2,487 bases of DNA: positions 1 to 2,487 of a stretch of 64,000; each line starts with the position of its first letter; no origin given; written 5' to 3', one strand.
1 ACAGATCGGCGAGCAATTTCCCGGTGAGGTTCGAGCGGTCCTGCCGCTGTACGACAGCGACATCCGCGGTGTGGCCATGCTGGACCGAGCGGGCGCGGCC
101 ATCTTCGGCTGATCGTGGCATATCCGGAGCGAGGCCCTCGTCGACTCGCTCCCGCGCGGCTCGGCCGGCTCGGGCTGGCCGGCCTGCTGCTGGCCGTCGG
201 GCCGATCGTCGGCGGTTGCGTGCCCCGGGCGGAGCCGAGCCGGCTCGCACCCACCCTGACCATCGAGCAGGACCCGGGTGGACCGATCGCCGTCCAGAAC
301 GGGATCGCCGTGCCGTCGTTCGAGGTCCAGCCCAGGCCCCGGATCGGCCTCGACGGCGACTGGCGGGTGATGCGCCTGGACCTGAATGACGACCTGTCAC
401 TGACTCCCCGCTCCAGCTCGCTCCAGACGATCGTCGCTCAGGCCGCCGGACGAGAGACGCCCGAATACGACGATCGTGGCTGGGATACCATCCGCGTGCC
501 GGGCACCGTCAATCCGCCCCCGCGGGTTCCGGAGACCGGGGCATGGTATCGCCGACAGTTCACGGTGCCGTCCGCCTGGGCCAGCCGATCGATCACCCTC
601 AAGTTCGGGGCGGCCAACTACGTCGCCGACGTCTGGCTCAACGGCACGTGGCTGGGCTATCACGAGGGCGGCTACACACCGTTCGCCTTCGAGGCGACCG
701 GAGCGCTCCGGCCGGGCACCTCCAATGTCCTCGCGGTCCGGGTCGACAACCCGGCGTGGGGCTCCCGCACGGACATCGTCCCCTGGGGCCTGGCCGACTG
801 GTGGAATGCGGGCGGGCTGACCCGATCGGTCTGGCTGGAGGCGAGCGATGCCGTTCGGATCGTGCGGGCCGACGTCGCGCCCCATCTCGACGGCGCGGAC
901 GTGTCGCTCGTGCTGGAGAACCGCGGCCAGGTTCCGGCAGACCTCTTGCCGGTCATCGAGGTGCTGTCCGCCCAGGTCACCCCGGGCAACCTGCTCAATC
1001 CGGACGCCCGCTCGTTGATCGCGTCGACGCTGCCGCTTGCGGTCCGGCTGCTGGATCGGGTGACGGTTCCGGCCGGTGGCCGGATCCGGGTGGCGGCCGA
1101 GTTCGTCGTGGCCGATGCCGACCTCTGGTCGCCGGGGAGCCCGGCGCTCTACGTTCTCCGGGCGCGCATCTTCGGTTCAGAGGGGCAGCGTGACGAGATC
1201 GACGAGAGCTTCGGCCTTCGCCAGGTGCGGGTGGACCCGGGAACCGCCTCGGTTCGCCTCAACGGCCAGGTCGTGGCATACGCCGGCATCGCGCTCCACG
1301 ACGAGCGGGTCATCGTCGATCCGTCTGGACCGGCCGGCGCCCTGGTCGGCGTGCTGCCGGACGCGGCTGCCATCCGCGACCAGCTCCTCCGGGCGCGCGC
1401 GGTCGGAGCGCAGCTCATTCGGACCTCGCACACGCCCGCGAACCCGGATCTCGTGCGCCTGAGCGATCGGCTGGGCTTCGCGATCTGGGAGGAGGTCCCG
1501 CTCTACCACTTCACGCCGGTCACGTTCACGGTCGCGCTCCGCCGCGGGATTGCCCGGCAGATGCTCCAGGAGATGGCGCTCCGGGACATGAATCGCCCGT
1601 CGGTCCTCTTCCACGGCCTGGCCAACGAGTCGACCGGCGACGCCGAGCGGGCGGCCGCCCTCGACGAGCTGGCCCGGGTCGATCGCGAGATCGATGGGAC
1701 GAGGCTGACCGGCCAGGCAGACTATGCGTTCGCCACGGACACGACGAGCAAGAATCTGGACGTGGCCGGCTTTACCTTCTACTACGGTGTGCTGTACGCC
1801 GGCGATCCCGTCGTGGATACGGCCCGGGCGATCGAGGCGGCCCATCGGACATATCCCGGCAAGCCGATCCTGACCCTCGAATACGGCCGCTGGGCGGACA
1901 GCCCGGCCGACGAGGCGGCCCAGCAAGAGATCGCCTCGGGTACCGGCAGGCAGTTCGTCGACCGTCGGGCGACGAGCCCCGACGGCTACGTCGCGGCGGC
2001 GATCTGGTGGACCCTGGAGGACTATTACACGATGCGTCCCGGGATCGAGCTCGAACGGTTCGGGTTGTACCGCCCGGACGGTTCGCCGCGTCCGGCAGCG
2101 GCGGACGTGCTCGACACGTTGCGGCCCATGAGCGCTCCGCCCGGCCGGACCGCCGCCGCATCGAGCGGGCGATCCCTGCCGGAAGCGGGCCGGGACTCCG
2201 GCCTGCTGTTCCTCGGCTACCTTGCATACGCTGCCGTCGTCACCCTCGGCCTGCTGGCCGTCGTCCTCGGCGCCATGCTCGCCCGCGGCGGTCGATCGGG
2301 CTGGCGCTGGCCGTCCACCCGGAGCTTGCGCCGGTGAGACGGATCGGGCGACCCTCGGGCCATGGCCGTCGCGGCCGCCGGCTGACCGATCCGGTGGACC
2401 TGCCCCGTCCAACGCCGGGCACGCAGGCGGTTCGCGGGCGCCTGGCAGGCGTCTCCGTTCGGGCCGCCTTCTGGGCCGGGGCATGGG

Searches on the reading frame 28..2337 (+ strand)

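Call 17: search_protein_families(library=pfam, proteins=[window:28-2337:+], max_evalue=0.001)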
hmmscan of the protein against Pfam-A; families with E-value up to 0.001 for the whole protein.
window:28-2337:+ (769 aa): 5 families
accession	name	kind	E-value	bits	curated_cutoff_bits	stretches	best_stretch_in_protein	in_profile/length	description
PF02837.24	Glyco_hydro_2_N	-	2.3e-16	60.6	28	1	155-270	49-165/169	Glycosyl hydrolases family 2, sugar binding domain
PF02836.23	Glyco_hydro_2_C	-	6.8e-12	45.6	21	1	455-694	44-293/302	Glycosyl hydrolases family 2, TIM barrel domain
PF22666.2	Glyco_hydro_2_N2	-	6.9e-09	36.4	27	1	168-242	46-120/167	Glycosyl hydrolase 2 galactose-binding domain-like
PF00703.27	Glyco_hydro_2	-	1.9e-06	29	23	1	353-398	64-109/109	Glycosyl hydrolases family 2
PF13364.12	BetaGal_ABD2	-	8.1e-05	23.8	23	1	171-241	36-108/112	Beta-galactosidase second all-beta domain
